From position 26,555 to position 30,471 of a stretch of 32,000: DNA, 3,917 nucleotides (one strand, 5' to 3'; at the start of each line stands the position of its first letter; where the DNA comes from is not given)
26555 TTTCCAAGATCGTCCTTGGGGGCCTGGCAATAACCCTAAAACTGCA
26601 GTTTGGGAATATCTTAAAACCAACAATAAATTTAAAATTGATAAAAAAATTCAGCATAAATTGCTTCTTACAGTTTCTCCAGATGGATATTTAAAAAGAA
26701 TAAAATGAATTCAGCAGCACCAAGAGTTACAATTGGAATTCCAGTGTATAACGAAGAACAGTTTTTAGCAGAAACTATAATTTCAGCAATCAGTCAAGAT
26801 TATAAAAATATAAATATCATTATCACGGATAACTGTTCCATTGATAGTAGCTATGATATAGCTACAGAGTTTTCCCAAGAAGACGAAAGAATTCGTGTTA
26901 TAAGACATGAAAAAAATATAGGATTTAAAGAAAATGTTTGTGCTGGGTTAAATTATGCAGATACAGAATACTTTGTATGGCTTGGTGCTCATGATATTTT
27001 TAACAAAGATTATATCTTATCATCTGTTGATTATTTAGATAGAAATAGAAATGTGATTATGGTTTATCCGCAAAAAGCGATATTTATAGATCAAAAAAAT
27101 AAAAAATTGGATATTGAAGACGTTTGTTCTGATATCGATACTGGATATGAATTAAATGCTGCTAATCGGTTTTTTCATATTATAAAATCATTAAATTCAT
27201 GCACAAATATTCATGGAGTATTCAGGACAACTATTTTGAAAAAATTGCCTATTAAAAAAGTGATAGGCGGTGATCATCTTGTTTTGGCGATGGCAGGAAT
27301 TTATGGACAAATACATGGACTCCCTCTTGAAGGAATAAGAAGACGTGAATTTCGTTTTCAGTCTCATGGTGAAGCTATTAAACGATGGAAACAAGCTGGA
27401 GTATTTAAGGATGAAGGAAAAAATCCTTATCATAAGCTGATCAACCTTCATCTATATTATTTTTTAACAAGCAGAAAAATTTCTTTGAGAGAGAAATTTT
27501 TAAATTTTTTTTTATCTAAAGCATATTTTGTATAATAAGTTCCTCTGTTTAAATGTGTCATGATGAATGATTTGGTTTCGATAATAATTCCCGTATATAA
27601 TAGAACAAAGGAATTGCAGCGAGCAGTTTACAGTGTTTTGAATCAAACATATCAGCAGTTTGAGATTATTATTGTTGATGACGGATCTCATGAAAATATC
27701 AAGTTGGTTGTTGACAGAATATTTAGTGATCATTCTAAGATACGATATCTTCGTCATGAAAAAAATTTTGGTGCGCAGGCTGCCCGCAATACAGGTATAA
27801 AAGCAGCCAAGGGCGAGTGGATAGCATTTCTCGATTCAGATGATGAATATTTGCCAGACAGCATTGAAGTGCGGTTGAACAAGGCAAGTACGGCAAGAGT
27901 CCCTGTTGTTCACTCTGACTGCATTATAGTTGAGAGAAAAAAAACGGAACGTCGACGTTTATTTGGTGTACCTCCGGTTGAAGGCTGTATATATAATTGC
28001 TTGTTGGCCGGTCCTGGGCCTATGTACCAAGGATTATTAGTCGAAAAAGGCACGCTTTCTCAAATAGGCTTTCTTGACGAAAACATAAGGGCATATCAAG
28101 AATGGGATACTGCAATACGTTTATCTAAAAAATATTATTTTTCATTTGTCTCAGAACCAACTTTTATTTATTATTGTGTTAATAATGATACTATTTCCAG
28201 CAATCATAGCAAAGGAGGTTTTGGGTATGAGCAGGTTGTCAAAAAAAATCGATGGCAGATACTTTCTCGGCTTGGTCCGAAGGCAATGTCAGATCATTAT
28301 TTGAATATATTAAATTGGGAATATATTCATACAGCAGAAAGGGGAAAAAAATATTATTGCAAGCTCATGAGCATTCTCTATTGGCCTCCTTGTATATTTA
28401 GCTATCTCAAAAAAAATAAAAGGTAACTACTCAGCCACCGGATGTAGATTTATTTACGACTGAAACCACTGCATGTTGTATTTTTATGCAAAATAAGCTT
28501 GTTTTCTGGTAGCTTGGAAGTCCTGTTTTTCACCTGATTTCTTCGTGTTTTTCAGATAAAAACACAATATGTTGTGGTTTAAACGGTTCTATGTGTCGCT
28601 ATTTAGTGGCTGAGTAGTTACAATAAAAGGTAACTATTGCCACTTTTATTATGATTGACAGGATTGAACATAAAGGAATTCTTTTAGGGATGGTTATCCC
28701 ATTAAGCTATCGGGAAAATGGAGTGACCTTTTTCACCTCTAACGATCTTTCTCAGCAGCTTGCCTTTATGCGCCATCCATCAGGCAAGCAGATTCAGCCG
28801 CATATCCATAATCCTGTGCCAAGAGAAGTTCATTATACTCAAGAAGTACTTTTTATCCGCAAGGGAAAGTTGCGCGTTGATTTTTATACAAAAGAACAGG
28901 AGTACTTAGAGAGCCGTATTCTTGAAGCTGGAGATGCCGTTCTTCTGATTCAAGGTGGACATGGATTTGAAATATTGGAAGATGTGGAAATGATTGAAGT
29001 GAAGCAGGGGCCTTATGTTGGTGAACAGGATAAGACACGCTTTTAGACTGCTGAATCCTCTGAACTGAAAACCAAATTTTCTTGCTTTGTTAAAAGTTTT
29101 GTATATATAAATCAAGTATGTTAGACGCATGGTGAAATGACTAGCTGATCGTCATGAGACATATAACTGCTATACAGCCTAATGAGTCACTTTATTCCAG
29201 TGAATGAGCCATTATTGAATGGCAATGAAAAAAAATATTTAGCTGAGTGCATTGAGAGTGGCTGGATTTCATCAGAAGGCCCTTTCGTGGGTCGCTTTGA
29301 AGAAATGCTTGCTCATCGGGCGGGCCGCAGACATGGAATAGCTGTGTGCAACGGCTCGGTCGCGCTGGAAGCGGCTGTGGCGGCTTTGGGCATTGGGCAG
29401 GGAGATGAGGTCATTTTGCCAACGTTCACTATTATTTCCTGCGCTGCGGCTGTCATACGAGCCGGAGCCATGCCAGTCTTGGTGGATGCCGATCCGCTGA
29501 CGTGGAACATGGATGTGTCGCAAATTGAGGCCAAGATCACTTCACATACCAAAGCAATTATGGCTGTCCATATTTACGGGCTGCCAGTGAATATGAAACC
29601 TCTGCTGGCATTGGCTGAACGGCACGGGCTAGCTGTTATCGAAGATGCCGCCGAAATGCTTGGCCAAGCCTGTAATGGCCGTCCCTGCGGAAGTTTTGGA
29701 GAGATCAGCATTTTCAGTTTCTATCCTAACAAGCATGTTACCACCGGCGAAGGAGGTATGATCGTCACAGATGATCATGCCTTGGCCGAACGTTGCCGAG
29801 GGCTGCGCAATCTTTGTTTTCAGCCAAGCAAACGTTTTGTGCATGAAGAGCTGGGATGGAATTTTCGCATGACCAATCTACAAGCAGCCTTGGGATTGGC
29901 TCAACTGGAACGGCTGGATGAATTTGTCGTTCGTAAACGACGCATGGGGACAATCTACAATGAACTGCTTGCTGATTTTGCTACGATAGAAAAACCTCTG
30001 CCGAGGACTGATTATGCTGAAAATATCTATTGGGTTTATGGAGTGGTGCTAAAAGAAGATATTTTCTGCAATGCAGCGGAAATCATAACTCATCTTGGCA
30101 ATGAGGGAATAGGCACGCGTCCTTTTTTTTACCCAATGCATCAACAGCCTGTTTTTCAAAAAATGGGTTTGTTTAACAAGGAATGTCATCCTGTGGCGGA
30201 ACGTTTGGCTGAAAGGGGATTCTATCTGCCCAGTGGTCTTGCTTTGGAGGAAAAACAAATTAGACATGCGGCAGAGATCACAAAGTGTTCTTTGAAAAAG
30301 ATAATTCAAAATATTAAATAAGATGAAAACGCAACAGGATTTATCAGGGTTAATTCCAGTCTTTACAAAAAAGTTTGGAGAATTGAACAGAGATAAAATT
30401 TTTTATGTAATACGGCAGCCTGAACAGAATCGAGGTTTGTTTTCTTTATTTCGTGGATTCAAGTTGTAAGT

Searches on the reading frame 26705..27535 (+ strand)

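Call 95: search_protein_families(library=pfam, proteins=[window:26705-27535:+], max_evalue=0.0001)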
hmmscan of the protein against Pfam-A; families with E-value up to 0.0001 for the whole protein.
window:26705-27535:+ (276 aa): 2 families
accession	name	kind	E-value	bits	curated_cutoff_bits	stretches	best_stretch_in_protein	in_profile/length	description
PF00535.33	Glycos_transf_2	-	3.1e-30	105.8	23.3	1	9-146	1-132/168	Glycosyl transferase family 2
PF13641.12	Glyco_tranf_2_3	-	3.5e-05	24.4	27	1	6-117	1-116/230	Glycosyltransferase like family 2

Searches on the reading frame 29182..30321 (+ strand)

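Call 95: search_protein_families(library=pfam, proteins=[window:29182-30321:+], max_evalue=0.0001)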
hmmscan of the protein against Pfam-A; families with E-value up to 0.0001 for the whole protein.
window:29182-30321:+ (379 aa): 1 family
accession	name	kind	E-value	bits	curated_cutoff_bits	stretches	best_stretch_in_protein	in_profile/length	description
PF01041.23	DegT_DnrJ_EryC1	-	7.3e-113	377.9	19.8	1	14-364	5-356/360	DegT/DnrJ/EryC1/StrS aminotransferase family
